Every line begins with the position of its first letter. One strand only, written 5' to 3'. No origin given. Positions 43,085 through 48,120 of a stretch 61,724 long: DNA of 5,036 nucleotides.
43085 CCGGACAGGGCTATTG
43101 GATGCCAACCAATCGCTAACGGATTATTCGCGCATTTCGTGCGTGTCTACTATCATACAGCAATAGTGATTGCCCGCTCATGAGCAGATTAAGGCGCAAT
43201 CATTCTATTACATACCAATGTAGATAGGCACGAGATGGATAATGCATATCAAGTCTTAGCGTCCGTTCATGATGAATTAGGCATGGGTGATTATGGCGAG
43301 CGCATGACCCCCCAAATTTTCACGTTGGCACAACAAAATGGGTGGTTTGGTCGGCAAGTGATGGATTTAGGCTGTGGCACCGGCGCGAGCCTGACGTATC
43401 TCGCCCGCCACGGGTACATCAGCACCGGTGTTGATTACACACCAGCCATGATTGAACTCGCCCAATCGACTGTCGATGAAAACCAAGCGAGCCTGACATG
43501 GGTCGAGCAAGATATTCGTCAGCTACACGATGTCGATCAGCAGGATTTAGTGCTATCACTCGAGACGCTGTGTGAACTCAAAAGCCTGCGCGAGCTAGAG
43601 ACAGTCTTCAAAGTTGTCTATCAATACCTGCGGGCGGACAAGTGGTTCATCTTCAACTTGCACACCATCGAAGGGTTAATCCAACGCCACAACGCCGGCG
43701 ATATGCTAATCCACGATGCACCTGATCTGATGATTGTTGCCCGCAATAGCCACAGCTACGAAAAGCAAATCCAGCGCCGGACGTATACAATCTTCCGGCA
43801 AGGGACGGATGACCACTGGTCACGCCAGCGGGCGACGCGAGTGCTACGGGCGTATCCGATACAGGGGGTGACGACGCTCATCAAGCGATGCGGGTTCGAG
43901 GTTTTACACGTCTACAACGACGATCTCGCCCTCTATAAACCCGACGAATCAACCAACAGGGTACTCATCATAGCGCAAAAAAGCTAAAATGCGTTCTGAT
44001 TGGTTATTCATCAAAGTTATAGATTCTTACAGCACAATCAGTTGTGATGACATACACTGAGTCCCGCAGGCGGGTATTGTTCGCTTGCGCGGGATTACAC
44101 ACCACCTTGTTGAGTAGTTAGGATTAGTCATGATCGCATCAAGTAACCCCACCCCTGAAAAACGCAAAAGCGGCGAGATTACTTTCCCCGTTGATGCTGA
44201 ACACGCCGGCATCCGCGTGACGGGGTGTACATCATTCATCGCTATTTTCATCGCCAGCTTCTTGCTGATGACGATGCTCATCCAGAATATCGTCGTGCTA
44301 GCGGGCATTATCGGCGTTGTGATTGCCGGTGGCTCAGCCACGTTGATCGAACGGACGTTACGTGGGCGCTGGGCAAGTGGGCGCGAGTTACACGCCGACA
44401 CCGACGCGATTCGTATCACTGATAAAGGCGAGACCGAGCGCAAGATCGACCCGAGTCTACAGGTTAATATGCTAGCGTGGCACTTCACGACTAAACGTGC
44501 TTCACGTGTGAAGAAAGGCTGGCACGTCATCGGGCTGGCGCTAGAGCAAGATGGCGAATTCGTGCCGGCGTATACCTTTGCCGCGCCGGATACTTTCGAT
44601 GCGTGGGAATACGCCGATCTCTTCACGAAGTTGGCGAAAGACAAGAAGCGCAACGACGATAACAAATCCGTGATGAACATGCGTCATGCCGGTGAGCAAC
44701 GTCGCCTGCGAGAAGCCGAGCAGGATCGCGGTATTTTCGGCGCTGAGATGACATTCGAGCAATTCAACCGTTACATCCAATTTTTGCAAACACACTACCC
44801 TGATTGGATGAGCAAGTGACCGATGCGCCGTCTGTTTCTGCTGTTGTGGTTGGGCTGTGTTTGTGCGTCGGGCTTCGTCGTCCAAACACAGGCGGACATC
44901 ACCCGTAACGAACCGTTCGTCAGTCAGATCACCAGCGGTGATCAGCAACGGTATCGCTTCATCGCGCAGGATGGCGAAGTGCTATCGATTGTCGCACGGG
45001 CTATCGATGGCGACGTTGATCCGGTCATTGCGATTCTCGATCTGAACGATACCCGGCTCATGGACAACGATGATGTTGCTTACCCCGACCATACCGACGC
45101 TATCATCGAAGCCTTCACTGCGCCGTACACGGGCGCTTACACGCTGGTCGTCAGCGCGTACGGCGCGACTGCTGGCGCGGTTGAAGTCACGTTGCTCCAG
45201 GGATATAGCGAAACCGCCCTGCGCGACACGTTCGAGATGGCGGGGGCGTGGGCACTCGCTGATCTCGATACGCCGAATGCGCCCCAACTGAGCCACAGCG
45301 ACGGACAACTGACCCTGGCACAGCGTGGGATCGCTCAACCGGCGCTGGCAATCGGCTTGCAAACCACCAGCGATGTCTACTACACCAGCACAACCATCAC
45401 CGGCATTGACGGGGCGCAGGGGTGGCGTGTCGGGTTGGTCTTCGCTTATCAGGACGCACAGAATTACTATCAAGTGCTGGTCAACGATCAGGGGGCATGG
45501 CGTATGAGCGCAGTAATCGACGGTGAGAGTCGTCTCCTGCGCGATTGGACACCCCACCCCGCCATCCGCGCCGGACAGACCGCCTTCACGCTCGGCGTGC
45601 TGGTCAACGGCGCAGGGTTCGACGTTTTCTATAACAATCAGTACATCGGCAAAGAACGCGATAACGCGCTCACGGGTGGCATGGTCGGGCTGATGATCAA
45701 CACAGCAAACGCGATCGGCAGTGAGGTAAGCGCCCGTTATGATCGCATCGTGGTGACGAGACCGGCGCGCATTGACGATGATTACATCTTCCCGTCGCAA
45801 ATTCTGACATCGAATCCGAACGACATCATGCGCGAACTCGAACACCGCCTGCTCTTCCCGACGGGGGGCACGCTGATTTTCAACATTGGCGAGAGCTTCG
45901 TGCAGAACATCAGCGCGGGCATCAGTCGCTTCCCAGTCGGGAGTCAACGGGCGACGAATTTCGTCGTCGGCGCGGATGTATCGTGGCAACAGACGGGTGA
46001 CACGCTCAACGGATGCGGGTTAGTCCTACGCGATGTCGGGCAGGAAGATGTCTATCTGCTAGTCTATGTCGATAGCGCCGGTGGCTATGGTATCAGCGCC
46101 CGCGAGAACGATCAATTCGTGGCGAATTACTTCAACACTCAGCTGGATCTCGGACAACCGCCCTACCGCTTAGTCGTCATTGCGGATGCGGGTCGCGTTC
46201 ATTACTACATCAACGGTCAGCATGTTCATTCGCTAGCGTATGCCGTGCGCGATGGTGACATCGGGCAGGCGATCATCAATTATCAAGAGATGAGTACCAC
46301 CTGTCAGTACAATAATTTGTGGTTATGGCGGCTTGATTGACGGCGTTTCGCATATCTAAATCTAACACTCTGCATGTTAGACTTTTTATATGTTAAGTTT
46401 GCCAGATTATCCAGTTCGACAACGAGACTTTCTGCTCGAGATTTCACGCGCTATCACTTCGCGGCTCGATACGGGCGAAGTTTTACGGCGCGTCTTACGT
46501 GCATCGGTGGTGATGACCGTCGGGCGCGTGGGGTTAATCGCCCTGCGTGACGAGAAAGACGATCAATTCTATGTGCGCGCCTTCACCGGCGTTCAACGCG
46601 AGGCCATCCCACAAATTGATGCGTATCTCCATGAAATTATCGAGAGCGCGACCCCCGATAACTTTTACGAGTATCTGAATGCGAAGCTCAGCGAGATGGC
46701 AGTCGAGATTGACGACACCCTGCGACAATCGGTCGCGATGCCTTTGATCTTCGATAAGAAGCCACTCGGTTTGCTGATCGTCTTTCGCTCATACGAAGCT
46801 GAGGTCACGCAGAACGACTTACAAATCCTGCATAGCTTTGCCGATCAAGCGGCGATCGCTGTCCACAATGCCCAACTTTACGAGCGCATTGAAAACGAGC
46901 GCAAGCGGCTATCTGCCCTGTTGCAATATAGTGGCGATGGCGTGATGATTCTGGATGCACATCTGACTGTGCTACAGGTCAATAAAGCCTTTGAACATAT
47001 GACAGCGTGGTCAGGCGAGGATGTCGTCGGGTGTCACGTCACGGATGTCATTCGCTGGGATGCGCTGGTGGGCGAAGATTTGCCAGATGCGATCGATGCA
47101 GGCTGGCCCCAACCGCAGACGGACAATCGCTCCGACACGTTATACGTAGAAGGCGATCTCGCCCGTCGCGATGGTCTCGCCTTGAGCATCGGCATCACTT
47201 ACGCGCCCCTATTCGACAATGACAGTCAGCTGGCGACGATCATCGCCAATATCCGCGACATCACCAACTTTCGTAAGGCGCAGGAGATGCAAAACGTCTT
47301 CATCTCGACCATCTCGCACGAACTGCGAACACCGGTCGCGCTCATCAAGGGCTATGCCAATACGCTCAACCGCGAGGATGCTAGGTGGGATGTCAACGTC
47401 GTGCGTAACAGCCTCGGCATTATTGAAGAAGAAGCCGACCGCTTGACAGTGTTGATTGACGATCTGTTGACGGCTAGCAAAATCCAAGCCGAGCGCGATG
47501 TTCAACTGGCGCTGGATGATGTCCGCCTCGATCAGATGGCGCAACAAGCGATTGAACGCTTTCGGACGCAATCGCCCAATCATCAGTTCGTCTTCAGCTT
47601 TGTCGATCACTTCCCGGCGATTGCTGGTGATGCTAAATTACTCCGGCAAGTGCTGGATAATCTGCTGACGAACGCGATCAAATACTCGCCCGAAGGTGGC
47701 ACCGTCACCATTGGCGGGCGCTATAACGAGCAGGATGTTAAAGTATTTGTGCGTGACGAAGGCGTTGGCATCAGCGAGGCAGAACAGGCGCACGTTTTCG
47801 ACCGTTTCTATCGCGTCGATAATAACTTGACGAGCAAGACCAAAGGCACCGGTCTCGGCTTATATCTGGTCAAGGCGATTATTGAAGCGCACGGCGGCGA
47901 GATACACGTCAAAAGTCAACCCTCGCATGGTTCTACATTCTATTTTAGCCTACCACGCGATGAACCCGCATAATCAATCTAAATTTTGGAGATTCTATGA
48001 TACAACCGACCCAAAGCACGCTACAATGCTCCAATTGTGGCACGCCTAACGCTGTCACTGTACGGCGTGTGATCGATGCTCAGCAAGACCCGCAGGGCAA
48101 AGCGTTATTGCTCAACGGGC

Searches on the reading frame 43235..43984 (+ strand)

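Call 22: search_protein_families(library=pfam, proteins=[window:43235-43984:+])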
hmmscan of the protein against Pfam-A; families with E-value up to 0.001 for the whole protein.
window:43235-43984:+ (250 aa): 9 families
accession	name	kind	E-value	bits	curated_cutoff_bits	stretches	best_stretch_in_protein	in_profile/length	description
PF13649.12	Methyltransf_25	-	1.7e-15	57.9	27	1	42-133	1-94/97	Methyltransferase domain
PF08241.18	Methyltransf_11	-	2.5e-14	54.1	21.2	1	44-140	2-95/95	Methyltransferase domain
PF05401.17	NodS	-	3.9e-12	46.9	24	1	19-141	25-145/201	Nodulation protein S (NodS)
PF08242.18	Methyltransf_12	-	1.3e-11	45.5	30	1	43-134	1-94/98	Methyltransferase domain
PF13847.12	Methyltransf_31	-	2.5e-10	40.6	27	1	40-144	5-113/145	Methyltransferase domain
PF13489.12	Methyltransf_23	-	1.2e-08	35.3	27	1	40-225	24-163/164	Methyltransferase domain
PF05175.20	MTS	-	1.2e-05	25.4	23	1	34-108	30-104/170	Methyltransferase small domain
PF03848.20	TehB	-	1.7e-05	24.8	20.4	1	41-116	33-109/193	Tellurite resistance protein TehB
PF02353.26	CMAS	-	0.00013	21.8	27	1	39-152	63-174/273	Mycolic acid cyclopropane synthetase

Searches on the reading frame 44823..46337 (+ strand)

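Call 22: search_protein_families(library=pfam, proteins=[window:44823-46337:+])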
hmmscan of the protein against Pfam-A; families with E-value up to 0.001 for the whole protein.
window:44823-46337:+ (505 aa): 1 family
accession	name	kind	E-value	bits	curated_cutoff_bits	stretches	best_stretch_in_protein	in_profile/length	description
PF05735.19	TSP_C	-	0.00014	22.2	25.6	1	165-220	15-69/198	Thrombospondin C-terminal region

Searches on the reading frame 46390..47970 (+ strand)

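Call 23: search_protein_families(library=pfam, proteins=[window:46390-47970:+])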
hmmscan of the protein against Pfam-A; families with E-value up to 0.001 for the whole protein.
window:46390-47970:+ (527 aa): 10 families
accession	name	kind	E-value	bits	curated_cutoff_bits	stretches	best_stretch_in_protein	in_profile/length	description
PF02518.31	HATPase_c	-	6.5e-31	107.5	26.4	1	413-524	1-110/111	Histidine kinase-, DNA gyrase B-, and HSP90-like ATPase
PF00512.31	HisKA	-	2.3e-15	56.8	26.9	1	301-368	2-66/66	His Kinase A (phospho-acceptor) domain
PF13185.12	GAF_2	-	5.6e-10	40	28.6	1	27-159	3-136/136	GAF domain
PF00989.32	PAS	-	2.2e-07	31.3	22.6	1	173-291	2-113/113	PAS fold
PF08448.16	PAS_4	-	7.5e-07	29.8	23.1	1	181-295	4-109/110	PAS fold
PF13426.13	PAS_9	-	1.2e-06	29.1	27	1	183-292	2-102/103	PAS domain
PF01590.32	GAF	-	2.7e-06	28.4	22.4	1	111-158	87-133/133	GAF domain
PF13492.12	GAF_3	-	1.3e-05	26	27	1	36-160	10-129/129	GAF domain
PF13188.13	PAS_8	-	5.6e-05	23.3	21.8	1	173-214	2-40/65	PAS domain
PF13581.12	HATPase_c_2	-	0.00066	20.1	27.4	0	418-500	32-111/127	Histidine kinase-like ATPase domain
